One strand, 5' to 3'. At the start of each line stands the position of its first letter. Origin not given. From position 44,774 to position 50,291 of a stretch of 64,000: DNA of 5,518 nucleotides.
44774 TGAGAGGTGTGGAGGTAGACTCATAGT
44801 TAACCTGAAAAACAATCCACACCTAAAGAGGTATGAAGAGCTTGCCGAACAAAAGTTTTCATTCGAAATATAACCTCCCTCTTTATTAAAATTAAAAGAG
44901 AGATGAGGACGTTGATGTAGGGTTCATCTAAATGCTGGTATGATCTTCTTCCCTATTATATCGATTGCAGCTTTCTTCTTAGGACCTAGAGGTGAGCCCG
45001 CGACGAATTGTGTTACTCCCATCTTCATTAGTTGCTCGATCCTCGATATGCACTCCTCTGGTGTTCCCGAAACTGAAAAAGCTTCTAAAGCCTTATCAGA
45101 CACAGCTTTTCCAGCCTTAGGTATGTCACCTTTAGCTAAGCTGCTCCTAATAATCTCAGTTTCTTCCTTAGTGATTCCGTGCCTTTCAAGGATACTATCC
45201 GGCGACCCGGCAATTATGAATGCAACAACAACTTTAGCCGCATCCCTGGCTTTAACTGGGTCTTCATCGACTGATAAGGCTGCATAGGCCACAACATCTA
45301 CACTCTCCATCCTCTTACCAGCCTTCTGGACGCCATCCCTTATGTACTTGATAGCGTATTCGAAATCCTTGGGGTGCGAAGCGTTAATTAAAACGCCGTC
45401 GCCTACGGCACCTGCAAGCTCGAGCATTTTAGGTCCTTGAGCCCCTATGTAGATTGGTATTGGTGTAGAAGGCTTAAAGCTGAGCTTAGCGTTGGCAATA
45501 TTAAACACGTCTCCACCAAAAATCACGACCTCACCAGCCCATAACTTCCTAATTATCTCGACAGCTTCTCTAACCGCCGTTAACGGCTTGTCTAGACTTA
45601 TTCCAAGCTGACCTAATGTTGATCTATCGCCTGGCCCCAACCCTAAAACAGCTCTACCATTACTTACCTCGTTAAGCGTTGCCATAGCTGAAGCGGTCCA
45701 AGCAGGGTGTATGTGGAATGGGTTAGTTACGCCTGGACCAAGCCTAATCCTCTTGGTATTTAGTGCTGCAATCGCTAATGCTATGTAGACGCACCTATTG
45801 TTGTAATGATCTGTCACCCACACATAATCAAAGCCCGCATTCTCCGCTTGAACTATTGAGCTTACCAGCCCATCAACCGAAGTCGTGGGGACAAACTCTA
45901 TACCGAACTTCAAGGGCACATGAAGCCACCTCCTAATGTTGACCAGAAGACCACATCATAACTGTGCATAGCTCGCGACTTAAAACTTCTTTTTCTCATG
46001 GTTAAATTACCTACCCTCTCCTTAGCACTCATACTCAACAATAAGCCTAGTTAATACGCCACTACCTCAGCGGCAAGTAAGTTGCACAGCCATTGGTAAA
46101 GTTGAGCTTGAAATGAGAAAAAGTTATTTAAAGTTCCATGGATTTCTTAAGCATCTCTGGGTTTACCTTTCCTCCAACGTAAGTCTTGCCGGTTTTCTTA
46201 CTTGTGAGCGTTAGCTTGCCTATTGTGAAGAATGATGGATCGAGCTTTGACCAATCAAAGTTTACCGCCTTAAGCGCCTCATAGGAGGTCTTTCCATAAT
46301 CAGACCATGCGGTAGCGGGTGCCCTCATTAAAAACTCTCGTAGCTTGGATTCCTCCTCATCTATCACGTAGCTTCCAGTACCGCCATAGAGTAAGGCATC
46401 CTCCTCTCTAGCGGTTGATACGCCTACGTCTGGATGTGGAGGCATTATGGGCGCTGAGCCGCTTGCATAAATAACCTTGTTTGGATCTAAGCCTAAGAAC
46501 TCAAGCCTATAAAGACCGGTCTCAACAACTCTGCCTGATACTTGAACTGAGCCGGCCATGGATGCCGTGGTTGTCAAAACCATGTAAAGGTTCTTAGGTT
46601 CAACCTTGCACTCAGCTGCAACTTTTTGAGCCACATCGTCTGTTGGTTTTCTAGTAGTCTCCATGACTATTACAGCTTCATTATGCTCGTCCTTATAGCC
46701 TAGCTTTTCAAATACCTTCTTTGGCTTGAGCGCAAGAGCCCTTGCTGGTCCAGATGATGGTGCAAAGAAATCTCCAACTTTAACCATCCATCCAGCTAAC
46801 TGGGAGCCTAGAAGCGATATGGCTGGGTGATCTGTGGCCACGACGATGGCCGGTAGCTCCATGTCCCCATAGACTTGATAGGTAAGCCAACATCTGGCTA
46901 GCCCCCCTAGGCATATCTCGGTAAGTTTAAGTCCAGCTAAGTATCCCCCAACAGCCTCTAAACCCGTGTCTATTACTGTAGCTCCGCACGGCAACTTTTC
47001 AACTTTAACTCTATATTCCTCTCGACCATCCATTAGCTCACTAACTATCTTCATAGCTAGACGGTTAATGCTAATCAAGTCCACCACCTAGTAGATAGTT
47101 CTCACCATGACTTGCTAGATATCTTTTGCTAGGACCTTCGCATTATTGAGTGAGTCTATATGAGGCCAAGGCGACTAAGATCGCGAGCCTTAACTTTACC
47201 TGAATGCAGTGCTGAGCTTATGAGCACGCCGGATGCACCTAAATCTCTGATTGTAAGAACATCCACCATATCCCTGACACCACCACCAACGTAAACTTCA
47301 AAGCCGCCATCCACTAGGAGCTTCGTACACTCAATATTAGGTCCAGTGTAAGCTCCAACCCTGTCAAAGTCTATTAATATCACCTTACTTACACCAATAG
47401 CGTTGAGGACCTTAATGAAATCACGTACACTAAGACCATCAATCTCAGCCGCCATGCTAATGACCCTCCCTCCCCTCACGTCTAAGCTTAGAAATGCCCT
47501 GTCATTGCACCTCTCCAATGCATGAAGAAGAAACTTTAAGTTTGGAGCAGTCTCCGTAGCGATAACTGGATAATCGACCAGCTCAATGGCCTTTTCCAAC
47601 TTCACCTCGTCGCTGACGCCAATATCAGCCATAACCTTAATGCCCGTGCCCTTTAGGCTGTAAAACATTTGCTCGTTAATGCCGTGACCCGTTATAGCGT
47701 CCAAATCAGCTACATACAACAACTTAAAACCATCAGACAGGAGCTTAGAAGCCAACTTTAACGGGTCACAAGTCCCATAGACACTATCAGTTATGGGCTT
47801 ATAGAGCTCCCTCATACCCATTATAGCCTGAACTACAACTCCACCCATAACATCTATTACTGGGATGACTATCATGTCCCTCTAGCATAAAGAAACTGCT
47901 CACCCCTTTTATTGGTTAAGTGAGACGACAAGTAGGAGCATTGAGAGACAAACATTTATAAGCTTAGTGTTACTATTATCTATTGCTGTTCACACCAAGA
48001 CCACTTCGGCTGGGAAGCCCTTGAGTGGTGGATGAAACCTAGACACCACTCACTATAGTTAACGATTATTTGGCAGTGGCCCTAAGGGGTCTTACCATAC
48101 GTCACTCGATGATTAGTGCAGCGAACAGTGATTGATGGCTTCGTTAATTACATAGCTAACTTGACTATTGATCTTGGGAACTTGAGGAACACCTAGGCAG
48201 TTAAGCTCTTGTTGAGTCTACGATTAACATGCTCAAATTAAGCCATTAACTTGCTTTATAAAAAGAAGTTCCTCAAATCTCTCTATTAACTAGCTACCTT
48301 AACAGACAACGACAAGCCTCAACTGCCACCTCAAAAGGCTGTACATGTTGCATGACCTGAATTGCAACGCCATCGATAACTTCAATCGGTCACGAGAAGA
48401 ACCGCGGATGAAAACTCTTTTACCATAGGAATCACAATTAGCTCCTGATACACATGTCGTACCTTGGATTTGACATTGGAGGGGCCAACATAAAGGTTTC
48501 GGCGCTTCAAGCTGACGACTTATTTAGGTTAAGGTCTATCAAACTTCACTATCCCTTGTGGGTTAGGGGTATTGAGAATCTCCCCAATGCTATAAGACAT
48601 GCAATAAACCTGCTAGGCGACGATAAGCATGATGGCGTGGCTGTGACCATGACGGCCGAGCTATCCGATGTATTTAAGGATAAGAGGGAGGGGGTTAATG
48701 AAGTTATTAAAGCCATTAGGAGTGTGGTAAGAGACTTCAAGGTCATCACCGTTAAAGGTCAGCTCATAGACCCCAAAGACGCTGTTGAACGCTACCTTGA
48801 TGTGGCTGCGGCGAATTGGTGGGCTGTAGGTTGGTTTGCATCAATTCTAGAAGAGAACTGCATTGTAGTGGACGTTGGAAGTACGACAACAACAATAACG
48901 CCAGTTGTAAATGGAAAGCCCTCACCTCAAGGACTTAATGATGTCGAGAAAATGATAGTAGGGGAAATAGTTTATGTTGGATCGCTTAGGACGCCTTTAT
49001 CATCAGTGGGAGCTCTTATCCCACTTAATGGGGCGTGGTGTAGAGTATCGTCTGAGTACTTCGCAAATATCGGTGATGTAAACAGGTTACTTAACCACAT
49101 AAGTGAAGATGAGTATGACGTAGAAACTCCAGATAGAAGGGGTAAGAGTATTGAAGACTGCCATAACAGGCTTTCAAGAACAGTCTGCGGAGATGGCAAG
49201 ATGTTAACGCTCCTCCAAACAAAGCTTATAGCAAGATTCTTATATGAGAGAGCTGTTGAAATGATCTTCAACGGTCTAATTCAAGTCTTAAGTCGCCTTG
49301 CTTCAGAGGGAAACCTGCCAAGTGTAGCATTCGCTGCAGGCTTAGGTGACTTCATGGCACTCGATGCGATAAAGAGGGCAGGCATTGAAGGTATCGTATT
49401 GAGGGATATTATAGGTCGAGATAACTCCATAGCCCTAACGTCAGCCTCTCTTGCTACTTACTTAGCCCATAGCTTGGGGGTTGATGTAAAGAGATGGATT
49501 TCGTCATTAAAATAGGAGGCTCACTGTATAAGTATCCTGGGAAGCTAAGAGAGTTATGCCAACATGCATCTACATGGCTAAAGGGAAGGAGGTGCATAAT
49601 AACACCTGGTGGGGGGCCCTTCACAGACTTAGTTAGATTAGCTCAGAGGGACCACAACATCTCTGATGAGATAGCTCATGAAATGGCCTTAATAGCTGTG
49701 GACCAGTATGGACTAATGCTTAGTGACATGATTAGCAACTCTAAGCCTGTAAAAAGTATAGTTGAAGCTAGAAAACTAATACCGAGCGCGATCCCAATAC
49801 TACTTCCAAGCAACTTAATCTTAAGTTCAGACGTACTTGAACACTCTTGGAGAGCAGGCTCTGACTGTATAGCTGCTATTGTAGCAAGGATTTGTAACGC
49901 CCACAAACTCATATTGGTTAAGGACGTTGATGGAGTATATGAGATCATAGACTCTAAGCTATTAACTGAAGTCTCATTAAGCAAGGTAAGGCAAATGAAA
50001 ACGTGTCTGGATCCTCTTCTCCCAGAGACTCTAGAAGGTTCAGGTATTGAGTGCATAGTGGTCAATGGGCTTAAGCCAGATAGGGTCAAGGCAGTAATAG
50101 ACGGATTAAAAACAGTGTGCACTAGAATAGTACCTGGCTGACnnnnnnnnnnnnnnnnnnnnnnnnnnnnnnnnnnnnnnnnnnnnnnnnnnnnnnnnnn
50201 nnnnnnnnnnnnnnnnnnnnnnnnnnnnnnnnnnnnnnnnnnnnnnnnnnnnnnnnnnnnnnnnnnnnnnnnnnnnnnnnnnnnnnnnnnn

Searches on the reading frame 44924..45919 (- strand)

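Call 37: search_protein_families(library=pfam, proteins=[window:44924-45919:-], max_evalue=0.001)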
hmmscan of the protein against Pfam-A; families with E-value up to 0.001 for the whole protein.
window:44924-45919:- (331 aa): 1 family
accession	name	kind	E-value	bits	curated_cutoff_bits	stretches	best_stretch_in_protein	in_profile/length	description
PF00296.26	Bac_luciferase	-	4e-72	243.7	27.9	1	14-304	21-314/314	Luciferase-like monooxygenase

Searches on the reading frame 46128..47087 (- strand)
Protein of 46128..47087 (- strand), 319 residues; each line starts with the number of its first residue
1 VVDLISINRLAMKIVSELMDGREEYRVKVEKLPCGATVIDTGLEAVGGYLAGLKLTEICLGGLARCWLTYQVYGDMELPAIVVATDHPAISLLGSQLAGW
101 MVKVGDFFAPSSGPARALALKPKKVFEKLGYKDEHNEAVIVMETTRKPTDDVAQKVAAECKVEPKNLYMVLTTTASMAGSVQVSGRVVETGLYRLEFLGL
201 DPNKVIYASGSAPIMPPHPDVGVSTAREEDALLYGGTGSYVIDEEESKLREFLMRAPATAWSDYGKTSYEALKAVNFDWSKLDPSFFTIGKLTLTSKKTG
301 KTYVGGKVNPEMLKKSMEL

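Call 37: search_protein_families(library=pfam, proteins=[window:46128-47087:-], max_evalue=0.001)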
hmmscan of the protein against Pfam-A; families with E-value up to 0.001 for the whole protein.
window:46128-47087:- (319 aa): 1 family
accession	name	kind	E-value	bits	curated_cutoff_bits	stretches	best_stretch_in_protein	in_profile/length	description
PF02289.21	MCH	-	5.9e-103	344.8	25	1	6-316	1-310/311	Cyclohydrolase (MCH)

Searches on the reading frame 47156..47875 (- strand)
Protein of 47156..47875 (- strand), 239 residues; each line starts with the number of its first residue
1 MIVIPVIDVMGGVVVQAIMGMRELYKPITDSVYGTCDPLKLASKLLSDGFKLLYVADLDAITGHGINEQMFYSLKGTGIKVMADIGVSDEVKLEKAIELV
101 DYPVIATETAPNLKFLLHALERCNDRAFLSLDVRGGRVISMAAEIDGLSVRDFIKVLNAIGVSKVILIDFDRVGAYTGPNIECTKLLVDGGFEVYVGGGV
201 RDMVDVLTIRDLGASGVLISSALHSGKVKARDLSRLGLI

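Call 37: search_protein_families(library=pfam, proteins=[window:47156-47875:-], max_evalue=0.001)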
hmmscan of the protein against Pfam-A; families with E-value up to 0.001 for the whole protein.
window:47156-47875:- (239 aa): 1 family
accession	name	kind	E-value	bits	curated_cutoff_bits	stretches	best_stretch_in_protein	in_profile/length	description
PF00977.27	His_biosynth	-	1e-32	113.8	23.6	1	3-228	2-227/228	Histidine biosynthesis protein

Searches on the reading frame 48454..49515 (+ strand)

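Call 37: search_protein_families(library=pfam, proteins=[window:48454-49515:+], max_evalue=0.001)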
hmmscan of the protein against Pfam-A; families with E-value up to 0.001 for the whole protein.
window:48454-49515:+ (353 aa): 1 family
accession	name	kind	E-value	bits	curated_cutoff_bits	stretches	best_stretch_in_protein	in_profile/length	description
PF01968.24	Hydantoinase_A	-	9.1e-25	87.9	22.9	1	61-331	2-285/291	Hydantoinase/oxoprolinase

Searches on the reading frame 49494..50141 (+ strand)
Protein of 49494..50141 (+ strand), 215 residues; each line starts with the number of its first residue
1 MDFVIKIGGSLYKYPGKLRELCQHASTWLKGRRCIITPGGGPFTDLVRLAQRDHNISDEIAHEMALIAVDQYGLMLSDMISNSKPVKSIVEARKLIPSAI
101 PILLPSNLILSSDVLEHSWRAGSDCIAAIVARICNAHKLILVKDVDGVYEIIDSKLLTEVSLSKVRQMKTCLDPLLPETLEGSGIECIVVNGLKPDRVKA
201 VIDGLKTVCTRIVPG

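Call 37: search_protein_families(library=pfam, proteins=[window:49494-50141:+], max_evalue=0.001)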
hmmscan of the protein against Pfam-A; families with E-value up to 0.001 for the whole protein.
window:49494-50141:+ (215 aa): 1 family
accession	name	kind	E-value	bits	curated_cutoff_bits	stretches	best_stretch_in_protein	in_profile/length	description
PF00696.33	AA_kinase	-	2.1e-20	73.9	24.9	1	3-191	3-234/234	Amino acid kinase family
